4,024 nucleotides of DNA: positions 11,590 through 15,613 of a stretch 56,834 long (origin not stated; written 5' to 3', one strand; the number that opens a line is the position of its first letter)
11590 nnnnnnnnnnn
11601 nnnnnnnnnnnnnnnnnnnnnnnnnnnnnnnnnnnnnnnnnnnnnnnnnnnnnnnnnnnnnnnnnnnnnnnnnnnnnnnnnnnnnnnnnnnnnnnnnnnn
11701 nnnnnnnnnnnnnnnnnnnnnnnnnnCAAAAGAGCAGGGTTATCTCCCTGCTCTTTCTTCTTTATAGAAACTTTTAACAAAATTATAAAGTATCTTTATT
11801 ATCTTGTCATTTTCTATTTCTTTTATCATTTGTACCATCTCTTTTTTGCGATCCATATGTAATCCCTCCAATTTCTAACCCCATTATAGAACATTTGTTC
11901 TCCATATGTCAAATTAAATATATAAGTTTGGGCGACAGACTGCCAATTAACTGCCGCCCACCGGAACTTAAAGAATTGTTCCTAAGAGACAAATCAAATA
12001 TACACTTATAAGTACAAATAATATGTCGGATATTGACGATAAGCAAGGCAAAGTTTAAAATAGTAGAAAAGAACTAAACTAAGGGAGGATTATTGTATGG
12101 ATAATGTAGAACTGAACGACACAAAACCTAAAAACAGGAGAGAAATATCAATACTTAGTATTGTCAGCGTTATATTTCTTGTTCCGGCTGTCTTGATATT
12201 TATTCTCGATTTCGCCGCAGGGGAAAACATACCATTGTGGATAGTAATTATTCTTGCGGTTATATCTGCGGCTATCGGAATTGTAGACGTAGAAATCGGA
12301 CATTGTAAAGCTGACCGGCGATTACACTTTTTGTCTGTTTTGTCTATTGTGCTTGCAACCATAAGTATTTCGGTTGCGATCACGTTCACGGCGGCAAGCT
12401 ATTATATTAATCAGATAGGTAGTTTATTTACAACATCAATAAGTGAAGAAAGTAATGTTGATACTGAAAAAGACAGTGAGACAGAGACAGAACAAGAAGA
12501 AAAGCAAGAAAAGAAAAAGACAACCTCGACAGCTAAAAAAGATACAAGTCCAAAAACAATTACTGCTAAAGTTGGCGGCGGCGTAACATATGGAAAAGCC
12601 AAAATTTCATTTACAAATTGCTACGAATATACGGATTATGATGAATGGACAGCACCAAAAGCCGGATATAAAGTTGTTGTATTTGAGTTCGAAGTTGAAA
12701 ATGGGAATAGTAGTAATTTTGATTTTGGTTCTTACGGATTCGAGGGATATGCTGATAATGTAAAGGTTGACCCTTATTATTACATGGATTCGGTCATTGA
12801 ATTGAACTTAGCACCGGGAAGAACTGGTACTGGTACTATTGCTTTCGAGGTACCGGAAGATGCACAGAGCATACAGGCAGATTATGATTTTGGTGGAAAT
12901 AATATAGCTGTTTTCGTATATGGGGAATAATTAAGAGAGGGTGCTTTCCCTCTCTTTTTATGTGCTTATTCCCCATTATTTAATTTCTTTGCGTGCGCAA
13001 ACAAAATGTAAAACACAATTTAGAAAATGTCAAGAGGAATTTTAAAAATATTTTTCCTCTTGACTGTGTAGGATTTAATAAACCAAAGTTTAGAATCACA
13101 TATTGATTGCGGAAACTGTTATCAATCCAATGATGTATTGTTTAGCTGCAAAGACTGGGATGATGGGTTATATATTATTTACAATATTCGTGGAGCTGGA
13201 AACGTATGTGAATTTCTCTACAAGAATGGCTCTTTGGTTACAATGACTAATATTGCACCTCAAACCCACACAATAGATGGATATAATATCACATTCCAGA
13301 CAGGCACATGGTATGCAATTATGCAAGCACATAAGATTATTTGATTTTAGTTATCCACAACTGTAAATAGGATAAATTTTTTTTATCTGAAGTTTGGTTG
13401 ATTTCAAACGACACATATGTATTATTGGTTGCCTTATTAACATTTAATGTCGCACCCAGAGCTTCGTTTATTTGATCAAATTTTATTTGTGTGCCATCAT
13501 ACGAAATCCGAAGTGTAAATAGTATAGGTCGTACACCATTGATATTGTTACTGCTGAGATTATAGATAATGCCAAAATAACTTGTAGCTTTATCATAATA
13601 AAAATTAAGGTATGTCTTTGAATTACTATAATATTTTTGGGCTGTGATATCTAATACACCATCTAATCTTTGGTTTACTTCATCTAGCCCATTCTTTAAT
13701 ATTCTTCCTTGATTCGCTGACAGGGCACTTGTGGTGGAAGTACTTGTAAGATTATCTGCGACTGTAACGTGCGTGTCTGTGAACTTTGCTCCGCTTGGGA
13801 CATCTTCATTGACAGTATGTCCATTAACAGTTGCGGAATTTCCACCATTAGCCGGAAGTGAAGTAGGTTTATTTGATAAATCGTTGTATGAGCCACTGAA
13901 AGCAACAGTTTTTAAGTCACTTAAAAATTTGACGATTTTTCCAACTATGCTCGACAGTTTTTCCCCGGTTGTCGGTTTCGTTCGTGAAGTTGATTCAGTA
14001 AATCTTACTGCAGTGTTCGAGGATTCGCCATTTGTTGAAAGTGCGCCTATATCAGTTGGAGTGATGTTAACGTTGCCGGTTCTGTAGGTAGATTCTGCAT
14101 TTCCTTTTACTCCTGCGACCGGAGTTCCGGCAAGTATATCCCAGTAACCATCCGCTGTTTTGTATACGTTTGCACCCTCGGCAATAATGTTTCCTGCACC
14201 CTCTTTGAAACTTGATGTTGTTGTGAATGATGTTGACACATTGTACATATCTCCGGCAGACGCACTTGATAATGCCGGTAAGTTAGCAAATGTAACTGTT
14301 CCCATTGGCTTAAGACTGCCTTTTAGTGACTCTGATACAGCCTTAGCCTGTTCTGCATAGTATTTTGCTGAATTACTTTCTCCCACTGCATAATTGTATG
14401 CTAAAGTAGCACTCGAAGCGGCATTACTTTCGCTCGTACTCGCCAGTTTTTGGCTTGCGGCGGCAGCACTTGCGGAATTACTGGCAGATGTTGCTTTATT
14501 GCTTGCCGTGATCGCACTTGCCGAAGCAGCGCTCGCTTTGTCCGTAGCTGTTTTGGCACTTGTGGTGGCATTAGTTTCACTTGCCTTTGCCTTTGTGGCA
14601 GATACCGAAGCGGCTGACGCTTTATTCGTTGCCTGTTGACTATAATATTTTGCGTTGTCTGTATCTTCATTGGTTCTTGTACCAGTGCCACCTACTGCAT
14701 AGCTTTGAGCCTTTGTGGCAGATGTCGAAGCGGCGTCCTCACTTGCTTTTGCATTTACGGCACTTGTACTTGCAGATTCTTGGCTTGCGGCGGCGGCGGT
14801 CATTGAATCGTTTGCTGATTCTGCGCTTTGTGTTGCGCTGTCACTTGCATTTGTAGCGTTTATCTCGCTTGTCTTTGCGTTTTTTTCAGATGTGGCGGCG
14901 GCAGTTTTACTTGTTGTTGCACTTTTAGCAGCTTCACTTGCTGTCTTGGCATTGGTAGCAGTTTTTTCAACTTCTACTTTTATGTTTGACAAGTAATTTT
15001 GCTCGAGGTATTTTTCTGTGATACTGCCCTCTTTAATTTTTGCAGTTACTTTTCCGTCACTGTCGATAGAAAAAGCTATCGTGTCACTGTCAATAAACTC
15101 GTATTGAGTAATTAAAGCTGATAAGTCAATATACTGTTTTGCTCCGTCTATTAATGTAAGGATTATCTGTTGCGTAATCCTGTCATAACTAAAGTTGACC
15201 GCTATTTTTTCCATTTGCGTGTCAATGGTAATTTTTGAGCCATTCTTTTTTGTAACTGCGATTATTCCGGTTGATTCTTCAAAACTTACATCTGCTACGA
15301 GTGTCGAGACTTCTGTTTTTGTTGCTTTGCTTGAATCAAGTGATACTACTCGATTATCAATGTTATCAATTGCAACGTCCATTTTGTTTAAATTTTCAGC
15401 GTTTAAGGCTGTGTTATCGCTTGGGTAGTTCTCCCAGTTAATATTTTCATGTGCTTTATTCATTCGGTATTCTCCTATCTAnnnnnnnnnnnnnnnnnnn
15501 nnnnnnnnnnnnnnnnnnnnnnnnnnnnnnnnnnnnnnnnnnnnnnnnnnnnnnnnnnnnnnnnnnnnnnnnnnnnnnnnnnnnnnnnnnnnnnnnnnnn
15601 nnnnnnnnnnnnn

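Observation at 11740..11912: SOS-box-gated consensus promoter drives a 38-aa ORF convergent on the CI-like repressor gene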

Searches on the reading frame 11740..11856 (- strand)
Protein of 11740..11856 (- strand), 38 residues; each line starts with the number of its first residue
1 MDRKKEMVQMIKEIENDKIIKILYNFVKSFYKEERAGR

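Call 6: search_protein_families(library=pfam, proteins=[window:11740-11856:-], max_evalue=0.1)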
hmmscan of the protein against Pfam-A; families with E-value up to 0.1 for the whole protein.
window:11740-11856:- (38 aa): 1 family
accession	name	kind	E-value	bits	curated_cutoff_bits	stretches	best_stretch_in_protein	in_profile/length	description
PF21057.2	Hikeshi-like_C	-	0.034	14.5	27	1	17-31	8-22/58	Hikeshi-like, C-terminal domain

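Call 7: search_protein_families(library=phrogs, proteins=[window:11740-11856:-], max_evalue=0.1)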
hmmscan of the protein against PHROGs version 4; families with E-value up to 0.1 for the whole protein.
window:11740-11856:- (38 aa): 0 families

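Call 46: find_related_loci(query=A5, collection=viral_contigs, flank=2500)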
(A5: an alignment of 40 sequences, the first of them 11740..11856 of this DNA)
Query A5 (38 aa) in viral_contigs; peptide patterns used: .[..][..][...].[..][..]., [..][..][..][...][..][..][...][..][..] (x = any residue, [..] = any of these).
600 stretches matched a pattern (row limit reached: there are more); 103 encode a relative of the query (tblastn E <= 1e-3); the best 80 are kept; 80 distinct loci.
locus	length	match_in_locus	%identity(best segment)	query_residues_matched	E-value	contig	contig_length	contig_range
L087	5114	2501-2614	58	1-38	1e-10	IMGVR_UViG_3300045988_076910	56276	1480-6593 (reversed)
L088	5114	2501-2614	58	1-38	1e-10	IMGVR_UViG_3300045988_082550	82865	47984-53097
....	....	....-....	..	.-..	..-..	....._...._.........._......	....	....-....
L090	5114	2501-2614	58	1-38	1e-10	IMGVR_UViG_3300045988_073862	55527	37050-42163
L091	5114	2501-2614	58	1-38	1e-10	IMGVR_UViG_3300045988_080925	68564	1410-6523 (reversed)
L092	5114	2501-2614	58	1-38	1e-10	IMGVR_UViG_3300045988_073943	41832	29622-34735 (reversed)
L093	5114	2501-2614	58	1-38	1e-10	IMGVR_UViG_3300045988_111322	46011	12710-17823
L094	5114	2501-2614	58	1-38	1e-10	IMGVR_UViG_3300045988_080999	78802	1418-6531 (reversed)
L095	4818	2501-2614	58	1-38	1e-10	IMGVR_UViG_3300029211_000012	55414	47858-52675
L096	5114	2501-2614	58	1-38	1e-10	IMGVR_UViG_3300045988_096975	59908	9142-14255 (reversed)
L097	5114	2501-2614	58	1-38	3e-10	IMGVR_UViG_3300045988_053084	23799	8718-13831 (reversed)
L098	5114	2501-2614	58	1-38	3e-10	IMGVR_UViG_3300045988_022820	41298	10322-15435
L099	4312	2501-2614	58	1-38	3e-10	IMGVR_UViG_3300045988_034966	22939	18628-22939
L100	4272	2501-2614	58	1-38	3e-10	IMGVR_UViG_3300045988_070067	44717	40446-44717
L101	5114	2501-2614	58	1-38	3e-10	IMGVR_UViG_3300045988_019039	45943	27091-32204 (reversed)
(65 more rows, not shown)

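Call 50: predict_structure(alignment_id=A5)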
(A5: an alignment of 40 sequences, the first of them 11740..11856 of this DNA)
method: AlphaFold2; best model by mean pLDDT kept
length: 38 residues; sequences in the alignment: 40
mean_pLDDT: 91.0   pTM: 0.55
mean pLDDT of the five models: 91.0, 90.7, 88.4, 87.9, 79.6
residues with pLDDT >= 90: 28; 70-90: 9; 50-70: 1; < 50: 0
segments of 3 or more residues with pLDDT < 50: none
pLDDT, mean of each block of 10 residues (from residue 1): 90 94 95 83
secondary structure, 60 per line:
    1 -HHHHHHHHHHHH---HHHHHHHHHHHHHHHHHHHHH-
elements in order: H2-13 H17-37

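Call 55: fold_search(model_id=the predicted structure, library=pdb)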
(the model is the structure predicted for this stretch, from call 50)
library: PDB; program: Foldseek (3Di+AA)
matches with E <= 10: 0; with E <= 0.001: 0
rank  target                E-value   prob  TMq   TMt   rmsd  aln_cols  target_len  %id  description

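Call 57: search_solved_structures(query=A5, max_evalue=10, show_alignments=2)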
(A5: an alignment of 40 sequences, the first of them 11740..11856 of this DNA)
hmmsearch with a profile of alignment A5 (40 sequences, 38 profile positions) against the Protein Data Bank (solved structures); distinct sequences matched with E-value up to 10: 1.
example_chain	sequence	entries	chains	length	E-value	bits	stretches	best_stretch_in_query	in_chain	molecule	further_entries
5g2x_C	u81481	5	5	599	0.38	13.5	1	13-35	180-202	GROUP II INTRON-ENCODED PROTEIN LTRA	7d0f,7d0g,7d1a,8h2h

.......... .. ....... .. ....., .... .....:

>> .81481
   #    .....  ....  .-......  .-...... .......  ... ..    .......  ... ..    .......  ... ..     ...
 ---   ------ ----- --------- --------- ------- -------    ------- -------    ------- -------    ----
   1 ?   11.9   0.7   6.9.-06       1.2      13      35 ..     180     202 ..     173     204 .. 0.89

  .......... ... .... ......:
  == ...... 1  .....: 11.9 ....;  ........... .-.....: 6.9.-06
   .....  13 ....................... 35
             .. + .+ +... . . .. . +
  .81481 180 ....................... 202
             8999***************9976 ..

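Call 76: list_cluster_members(proteins=[window:11740-11856:-, window:11358-11726:+, P0003, P0012, P0079, P0108, P0203, P0210])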
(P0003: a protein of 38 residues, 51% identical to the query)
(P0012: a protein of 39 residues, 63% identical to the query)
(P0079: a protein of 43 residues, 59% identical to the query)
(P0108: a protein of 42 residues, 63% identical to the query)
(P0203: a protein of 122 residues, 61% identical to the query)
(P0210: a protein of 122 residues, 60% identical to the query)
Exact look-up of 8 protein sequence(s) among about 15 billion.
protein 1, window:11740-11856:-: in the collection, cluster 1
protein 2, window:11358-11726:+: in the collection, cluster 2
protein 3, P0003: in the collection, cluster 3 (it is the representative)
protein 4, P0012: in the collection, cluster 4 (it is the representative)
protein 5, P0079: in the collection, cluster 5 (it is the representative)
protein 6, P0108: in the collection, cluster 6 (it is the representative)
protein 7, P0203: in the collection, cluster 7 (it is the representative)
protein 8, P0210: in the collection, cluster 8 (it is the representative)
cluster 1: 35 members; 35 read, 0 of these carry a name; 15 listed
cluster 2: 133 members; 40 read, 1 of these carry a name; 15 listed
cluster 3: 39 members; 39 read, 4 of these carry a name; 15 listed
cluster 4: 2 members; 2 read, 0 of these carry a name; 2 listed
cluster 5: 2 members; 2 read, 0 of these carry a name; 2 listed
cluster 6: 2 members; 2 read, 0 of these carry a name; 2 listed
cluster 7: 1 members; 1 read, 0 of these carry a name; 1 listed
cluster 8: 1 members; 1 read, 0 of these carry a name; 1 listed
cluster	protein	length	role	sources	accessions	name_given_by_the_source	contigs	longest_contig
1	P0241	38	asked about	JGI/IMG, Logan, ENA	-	-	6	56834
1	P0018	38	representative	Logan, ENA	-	-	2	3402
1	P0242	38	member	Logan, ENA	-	-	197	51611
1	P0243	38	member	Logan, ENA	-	-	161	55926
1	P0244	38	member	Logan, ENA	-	-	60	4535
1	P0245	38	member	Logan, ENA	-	-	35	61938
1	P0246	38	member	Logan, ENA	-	-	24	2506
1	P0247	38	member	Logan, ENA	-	-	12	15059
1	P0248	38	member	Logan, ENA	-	-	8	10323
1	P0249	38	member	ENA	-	-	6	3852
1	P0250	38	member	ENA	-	-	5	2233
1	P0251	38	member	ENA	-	-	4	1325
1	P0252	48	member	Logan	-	-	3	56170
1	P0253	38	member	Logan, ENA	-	-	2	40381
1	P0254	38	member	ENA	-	-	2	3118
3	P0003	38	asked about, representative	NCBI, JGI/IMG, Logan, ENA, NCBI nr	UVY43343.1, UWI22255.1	hypothetical protein | MAG: hypothetical protein [Bacteriophage sp.]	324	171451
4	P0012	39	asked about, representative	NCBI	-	-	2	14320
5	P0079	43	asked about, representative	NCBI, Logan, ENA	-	-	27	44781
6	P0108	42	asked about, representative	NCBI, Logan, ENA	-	-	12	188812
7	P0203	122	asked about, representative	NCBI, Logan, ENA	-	-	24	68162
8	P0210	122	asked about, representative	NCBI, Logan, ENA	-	-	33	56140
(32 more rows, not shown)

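Call 79: search_protein_families(library=ncbifam, proteins=[window:11740-11856:-], max_evalue=0.01)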
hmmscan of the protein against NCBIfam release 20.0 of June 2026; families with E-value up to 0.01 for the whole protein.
window:11740-11856:- (38 aa): 0 families

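Call 87: search_protein_representatives(alignment_id=A5)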
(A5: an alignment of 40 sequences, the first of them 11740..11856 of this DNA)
Query: 40 sequences, 38 profile positions. Proteins with E-value up to 0.001 (for the whole library): 469; up to 1e-10: 46; up to 1e-30: 0. The best 150 are listed.
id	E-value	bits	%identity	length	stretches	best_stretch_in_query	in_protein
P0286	1.6e-18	82.0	-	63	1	1-38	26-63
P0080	7.0e-18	79.9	-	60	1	1-37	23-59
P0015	1.1e-17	79.4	-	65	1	1-38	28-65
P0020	1.9e-17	78.6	-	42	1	1-38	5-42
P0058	2.0e-17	78.5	-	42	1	1-38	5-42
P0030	2.6e-17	78.1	-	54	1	1-37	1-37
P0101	5.9e-17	77.0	-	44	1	1-38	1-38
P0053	3.1e-16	74.7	-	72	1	1-36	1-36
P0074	3.2e-16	74.6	-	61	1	1-38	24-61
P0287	3.8e-16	74.4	-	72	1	1-38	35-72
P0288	6.6e-16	73.6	-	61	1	2-37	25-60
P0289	2.1e-15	72.0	-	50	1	2-38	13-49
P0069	2.8e-15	71.6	-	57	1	1-37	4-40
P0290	8.6e-15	70.1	-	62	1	1-38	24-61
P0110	1.7e-14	69.1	-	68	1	1-35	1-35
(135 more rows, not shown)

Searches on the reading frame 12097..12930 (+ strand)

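Call 6: search_protein_families(library=pfam, proteins=[window:12097-12930:+], max_evalue=0.1)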
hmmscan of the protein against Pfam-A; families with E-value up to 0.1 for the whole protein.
window:12097-12930:+ (277 aa): 5 families
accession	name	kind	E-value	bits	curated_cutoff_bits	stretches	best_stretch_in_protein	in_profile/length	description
PF11611.13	DUF4352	-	9.8e-10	39.2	25.9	1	158-263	2-112/122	Domain of unknown function (DUF4352)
PF13425.11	O-antigen_lig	-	2.9e-05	23.5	31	1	21-154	193-319/462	O-antigen ligase like membrane protein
PF13858.11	DUF4199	-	0.0072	17.2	32.3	1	26-150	5-135/165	Protein of unknown function (DUF4199)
PF20193.3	DUF6556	-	0.015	16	28.1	1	80-152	37-107/113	Family of unknown function (DUF6556)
PF16118.10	DUF4834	-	0.067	14.6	27.8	1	77-183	2-97/99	Domain of unknown function (DUF4834)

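Call 7: search_protein_families(library=phrogs, proteins=[window:12097-12930:+], max_evalue=0.1)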
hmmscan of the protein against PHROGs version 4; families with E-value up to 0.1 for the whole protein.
window:12097-12930:+ (277 aa): 5 families
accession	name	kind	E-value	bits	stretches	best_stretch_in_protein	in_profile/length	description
phrog_806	-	unknown function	2.4e-10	41.8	1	130-267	37-177/187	-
phrog_3727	-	unknown function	0.00012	23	1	86-258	6-177/209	-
phrog_3793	-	unknown function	0.00067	19.9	1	49-153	17-120/272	-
phrog_11491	-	unknown function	0.0014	19.7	1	16-144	5-116/198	-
phrog_34863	-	unknown function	0.069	12.2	1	92-163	340-411/966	-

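Call 79: search_protein_families(library=ncbifam, proteins=[window:12097-12930:+], max_evalue=0.01)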
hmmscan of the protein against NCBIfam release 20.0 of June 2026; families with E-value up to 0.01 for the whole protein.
window:12097-12930:+ (277 aa): 1 family
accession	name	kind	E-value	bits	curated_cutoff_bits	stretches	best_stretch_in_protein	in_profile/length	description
NF042931.1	SAG1386_EF1546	equivalog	0.0024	18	80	1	78-163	33-120/158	SAG1386/EF1546 family surface-associated protein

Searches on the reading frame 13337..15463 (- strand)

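Call 6: search_protein_families(library=pfam, proteins=[window:13337-15463:-], max_evalue=0.1)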
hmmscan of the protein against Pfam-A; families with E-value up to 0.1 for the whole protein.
window:13337-15463:- (708 aa): 1 family
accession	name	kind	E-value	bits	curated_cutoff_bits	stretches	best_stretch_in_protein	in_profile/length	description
PF22337.1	Phage_fiber_rpt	-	2.8e-10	40.1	27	1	568-595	1-28/34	Phage tail fiber repeats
